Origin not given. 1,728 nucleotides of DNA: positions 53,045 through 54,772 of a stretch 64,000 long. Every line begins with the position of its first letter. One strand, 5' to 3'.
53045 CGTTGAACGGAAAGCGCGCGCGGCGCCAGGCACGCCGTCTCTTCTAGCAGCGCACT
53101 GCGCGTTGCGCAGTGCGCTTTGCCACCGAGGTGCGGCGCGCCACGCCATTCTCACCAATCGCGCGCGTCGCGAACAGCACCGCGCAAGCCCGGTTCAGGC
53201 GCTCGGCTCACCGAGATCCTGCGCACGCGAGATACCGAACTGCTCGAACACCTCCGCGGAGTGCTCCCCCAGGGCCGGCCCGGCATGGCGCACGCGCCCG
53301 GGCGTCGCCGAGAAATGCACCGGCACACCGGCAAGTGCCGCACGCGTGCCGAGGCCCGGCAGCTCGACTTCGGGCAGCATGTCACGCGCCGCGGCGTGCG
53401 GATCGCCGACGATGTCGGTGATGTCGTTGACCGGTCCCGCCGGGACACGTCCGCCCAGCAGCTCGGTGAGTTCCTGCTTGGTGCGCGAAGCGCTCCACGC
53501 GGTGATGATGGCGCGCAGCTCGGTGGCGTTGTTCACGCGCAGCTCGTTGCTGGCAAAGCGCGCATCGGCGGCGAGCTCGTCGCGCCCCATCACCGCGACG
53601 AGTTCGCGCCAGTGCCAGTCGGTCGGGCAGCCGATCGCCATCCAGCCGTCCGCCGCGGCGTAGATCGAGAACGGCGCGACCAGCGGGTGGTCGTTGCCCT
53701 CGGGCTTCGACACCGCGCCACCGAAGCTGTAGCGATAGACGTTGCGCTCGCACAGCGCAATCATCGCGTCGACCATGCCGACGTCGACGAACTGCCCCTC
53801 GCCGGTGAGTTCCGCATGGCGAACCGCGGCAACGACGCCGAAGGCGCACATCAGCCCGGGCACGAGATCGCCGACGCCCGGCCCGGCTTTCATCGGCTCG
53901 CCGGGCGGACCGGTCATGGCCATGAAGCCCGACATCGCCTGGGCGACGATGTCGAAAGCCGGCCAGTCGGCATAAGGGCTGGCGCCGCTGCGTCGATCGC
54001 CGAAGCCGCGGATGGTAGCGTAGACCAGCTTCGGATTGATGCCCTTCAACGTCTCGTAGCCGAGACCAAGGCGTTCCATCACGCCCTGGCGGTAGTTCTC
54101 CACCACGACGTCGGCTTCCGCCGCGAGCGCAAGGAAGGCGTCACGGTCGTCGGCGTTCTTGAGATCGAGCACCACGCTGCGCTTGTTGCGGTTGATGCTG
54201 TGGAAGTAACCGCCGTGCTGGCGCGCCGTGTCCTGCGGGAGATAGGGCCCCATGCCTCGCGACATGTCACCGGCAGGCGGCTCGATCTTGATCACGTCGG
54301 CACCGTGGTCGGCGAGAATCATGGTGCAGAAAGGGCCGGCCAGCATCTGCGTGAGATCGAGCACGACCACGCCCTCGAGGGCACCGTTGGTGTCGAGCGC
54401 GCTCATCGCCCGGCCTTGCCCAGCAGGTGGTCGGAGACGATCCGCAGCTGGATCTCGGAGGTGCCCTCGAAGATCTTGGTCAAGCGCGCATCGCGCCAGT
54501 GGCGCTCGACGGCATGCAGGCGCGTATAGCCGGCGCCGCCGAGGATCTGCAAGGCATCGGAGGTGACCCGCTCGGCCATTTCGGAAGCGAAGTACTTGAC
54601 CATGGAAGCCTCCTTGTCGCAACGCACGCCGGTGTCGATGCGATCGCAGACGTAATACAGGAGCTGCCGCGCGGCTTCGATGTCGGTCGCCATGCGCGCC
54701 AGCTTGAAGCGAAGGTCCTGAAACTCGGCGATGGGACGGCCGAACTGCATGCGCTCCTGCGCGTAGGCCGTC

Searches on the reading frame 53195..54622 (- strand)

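Call 25: search_protein_families(library=pfam, proteins=[window:53195-54622:-], max_evalue=0.01)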
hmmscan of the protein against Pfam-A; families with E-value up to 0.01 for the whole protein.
window:53195-54622:- (475 aa): 1 family
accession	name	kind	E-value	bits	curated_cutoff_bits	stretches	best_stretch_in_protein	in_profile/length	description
PF02515.22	CoA_transf_3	-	1.4e-132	442.7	23.3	1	82-455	1-366/366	CoA-transferase family III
